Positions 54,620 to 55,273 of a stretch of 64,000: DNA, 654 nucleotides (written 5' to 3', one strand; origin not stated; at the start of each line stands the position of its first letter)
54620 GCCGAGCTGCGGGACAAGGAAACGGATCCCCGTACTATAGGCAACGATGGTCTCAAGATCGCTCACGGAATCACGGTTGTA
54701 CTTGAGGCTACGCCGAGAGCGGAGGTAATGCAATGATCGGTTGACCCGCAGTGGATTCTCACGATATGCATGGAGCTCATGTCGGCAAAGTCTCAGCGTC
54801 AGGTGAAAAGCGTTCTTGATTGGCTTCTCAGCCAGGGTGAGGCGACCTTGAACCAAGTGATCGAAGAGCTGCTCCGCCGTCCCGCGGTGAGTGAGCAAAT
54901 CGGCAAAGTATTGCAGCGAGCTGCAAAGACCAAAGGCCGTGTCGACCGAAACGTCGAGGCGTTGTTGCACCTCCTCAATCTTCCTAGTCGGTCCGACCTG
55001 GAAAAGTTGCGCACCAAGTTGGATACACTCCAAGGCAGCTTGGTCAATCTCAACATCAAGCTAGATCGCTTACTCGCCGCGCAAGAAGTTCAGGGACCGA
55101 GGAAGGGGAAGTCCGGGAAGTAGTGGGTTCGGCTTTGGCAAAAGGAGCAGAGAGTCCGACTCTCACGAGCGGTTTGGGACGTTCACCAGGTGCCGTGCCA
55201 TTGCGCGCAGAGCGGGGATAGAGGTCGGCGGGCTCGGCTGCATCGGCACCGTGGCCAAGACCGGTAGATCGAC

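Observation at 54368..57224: Paired single-domain ArsA/GET3-like ATPases convergent with a phasin-like gene and a possible small 2-TM protein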

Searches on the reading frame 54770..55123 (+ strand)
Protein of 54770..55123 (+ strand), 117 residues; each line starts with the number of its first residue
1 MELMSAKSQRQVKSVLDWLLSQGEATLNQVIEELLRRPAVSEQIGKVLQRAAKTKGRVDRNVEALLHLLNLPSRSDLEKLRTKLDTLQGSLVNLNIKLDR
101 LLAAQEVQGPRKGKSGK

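Call 3: search_protein_families(library=pfam, proteins=[window:54770-55123:+], max_evalue=0.01)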
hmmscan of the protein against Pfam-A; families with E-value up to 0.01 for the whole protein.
window:54770-55123:+ (117 aa): 4 families
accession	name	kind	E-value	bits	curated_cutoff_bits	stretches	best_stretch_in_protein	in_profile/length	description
PF05597.16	Phasin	-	1.5e-05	25.5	28.8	1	19-92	40-122/126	Poly(hydroxyalcanoate) granule associated protein (phasin)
PF10805.13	DUF2730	-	0.00052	20.5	24.9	1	39-101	30-89/102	Protein of unknown function (DUF2730)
PF09712.15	PHA_synth_III_E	-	0.0032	17.3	25.7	1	28-88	244-304/311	Poly(R)-hydroxyalkanoic acid synthase subunit (PHA_synth_III_E)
PF04513.17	Baculo_PEP_C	-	0.007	16.9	38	1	24-104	33-114/140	Baculovirus polyhedron envelope protein, PEP, C terminus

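Call 4: search_protein_families(library=ncbifam, proteins=[window:54770-55123:+], max_evalue=0.01)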
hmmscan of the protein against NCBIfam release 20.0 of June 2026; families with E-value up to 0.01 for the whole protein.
window:54770-55123:+ (117 aa): 2 families
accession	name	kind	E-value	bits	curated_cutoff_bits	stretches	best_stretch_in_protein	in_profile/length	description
TIGR01837.1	PHA_granule_1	subfamily_domain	3.1e-07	30.5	94.7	1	38-93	59-114/118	poly(hydroxyalkanoate) granule-associated protein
TIGR01834.1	PHA_synth_III_E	subfamily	0.0023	17.5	154.95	1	45-95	263-313/324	class III poly(R)-hydroxyalkanoic acid synthase subunit PhaE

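Call 29: find_homologous_proteins(query=window:54770-55123:+, max_evalue=0.001)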
Query window:54770-55123:+ (117 aa): 192 proteins with E <= 0.001 among 207 candidates; the best 120 are listed.
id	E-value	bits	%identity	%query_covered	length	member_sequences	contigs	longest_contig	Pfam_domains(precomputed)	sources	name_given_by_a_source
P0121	4.2e-64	231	100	100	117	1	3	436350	PF05597.17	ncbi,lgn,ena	-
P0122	2.6e-52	193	86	97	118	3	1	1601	PF05597.17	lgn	-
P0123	1.2e-50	188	85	97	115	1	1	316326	PF05597.17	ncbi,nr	ncbi:MAG: hypothetical protein N3C12_12000 [Candidatus Binatia bacterium]|nr:hypothetical protein [C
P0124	2.1e-50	187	83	97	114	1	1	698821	PF05597.17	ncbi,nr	ncbi:MAG: hypothetical protein KatS3mg077_2808 [Candidatus Binatia bacterium]|nr:MAG: hypothetical p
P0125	6.3e-50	185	82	97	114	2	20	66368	PF05597.17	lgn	-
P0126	4.6e-49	183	86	88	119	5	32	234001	PF05597.17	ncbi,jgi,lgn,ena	jgi:hypothetical protein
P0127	3.0e-45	170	80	88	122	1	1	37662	-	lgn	-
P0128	7.1e-45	169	75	96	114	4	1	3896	-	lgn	-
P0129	1.2e-43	165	75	96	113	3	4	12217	-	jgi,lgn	jgi:histidyl-tRNA synthetase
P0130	9.8e-41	156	70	88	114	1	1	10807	PF05597.17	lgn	-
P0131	2.0e-40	155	73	87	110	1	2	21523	PF05597.17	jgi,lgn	jgi:endonuclease III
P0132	2.5e-40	155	70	88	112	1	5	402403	PF05597.17,PF09712.16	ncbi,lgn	-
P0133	3.6e-40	154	73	85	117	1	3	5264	-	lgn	-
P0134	2.3e-36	142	67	88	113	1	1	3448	-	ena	-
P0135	3.8e-36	141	63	96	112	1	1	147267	-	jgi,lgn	jgi:hypothetical protein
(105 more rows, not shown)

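Call 54: predict_structure(alignment_id=A2)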
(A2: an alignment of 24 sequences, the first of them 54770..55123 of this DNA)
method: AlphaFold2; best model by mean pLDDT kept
length: 117 residues; sequences in the alignment: 24
mean_pLDDT: 59.3   pTM: 0.32
mean pLDDT of the five models: 59.3, 58.5, 58.2, 53.0, 46.8
residues with pLDDT >= 90: 0; 70-90: 30; 50-70: 54; < 50: 33
segments of 3 or more residues with pLDDT < 50: 1-13, 48-52, 54-58, 114-117
pLDDT, mean of each block of 10 residues (from residue 1): 45 51 53 51 50 48 58 69 80 84 70 49
secondary structure, 60 per line:
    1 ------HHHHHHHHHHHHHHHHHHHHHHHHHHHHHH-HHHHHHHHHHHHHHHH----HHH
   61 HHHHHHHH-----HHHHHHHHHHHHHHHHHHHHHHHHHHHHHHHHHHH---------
elements in order: H7-36 H38-53 H58-68 H74-108

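Call 55: find_related_loci(query=A2, collection=metagenome_contigs, flank=5000)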
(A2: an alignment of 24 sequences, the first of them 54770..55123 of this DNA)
Query A2 (117 aa) in metagenome_contigs; peptide patterns used: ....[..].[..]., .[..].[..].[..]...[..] (x = any residue, [..] = any of these).
401 stretches matched a pattern; 209 encode a relative of the query (tblastn E <= 1e-3); the best 80 are kept; 80 distinct loci.
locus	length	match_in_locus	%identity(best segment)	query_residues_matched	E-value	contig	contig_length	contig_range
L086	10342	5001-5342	87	4-117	2e-60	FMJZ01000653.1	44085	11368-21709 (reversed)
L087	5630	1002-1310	86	4-106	3e-56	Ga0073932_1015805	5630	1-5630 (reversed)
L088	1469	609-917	86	4-106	2e-58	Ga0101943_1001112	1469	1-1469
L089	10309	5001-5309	86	4-106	3e-56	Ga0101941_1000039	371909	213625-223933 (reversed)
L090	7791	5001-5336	64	4-115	2e-45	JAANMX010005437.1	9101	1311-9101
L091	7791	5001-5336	64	4-115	2e-45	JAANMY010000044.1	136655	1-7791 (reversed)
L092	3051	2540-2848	62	4-106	2e-39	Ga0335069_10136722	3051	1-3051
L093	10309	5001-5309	63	4-106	2e-39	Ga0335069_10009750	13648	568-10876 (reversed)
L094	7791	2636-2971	59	3-115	1e-38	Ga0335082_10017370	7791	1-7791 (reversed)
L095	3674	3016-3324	60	4-106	5e-38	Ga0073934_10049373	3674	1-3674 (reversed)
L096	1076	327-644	59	4-114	2e-39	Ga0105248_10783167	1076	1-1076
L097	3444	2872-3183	61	3-106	6e-38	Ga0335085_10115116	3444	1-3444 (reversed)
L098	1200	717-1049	59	2-114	1e-38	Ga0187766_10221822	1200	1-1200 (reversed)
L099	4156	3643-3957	59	2-106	1e-37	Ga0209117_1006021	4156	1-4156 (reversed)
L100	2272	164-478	60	4-108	2e-37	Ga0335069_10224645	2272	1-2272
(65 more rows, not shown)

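Call 57: search_protein_families(library=pfam, alignment_id=A2, max_evalue=0.01)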
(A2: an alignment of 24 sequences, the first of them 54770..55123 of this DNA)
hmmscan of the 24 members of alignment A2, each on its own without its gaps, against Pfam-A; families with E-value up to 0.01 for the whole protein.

A. member 1, window:54770-55123:+ (117 aa): 4 families
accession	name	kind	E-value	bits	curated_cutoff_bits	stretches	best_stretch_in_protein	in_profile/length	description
PF05597.16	Phasin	-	1.5e-05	25.5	28.8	1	19-92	40-122/126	Poly(hydroxyalcanoate) granule associated protein (phasin)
PF10805.13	DUF2730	-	0.00052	20.5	24.9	1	39-101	30-89/102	Protein of unknown function (DUF2730)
PF09712.15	PHA_synth_III_E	-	0.0032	17.3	25.7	1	28-88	244-304/311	Poly(R)-hydroxyalkanoic acid synthase subunit (PHA_synth_III_E)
PF04513.17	Baculo_PEP_C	-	0.007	16.9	38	1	24-104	33-114/140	Baculovirus polyhedron envelope protein, PEP, C terminus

B. families by the number of members that match (of 24 scanned): 9 families
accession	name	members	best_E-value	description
PF10805.13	DUF2730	21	2.7e-05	Protein of unknown function (DUF2730)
PF05597.16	Phasin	19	2.1e-06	Poly(hydroxyalcanoate) granule associated protein (phasin)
PF09712.15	PHA_synth_III_E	9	4.5e-07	Poly(R)-hydroxyalkanoic acid synthase subunit (PHA_synth_III_E)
PF16526.10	CLZ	6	0.00013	C-terminal leucine zipper domain of cyclic nucleotide-gated channels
PF05549.16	Allexi_40kDa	4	0.0023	Allexivirus 40kDa protein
PF04513.17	Baculo_PEP_C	2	0.003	Baculovirus polyhedron envelope protein, PEP, C terminus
PF02520.22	ANIS5_cation-bd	1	0.0039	SXP/RAL-2 family protein Ani s 5-like, metal-binding domain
PF16550.10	RPN13_C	1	0.0071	UCH-binding domain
PF04558.20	tRNA_synt_1c_R1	1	0.0073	Glutaminyl-tRNA synthetase, non-specific RNA binding region part 1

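Call 69: search_protein_representatives(alignment_id=A2)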
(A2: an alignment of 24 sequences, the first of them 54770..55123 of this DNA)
Query: 24 sequences, 114 profile positions. Proteins with E-value up to 0.001 (for the whole library): 370; up to 1e-10: 131; up to 1e-30: 11. The best 150 are listed.
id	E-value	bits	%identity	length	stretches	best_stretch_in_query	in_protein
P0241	3.7e-37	142.9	-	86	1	24-108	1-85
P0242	2.6e-36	140.2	-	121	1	1-111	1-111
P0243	2.1e-35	137.3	-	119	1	8-109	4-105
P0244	2.9e-34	133.6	-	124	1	6-110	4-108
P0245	7.8e-34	132.2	-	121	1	24-108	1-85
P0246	1.2e-33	131.7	-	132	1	6-108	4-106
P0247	1.9e-33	131.0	-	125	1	1-105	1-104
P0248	3.0e-33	130.3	-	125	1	5-106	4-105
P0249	1.4e-32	128.2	-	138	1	7-106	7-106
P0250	3.3e-32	127.0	-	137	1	5-107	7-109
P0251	1.2e-31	125.2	-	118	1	10-108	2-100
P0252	1.3e-30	121.9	-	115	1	1-109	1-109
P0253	6.4e-30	119.6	-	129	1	8-103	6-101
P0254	2.4e-29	117.8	-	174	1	6-98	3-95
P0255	3.8e-29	117.1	-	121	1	6-108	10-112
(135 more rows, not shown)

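Call 89: find_encoding_contigs(protein=P0121, flank=3000, max_places=3)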
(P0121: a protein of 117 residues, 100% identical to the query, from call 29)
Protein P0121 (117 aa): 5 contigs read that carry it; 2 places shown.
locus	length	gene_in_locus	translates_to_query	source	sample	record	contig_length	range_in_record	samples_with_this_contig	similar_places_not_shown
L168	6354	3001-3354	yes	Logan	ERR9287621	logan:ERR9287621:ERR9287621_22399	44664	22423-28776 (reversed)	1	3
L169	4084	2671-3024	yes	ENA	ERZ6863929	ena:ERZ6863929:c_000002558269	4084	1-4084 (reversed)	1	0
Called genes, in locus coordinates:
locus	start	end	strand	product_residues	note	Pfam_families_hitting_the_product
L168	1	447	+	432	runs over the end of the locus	PF00091:Tubulin, PF12327:FtsZ_C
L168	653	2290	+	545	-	PF19864:Radical_SAM_N2, PF04055:Radical_SAM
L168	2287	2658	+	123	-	PF01648:ACPS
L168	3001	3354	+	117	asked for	PF05597:Phasin (weak)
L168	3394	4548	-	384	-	PF01656:CbiA, PF02374:ArsA_ATPase, PF10609:ParA (faint), PF13614:AAA_31 (weak)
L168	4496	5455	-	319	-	PF01656:CbiA, PF02374:ArsA_ATPase, PF06564:CBP_BcsQ (faint), PF13614:AAA_31 (faint)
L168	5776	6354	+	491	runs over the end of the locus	PF00370:FGGY_N, PF02782:FGGY_C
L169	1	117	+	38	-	?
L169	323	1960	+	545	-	PF19864:Radical_SAM_N2, PF04055:Radical_SAM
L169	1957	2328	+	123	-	PF01648:ACPS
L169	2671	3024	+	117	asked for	PF05597:Phasin (weak)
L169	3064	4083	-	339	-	?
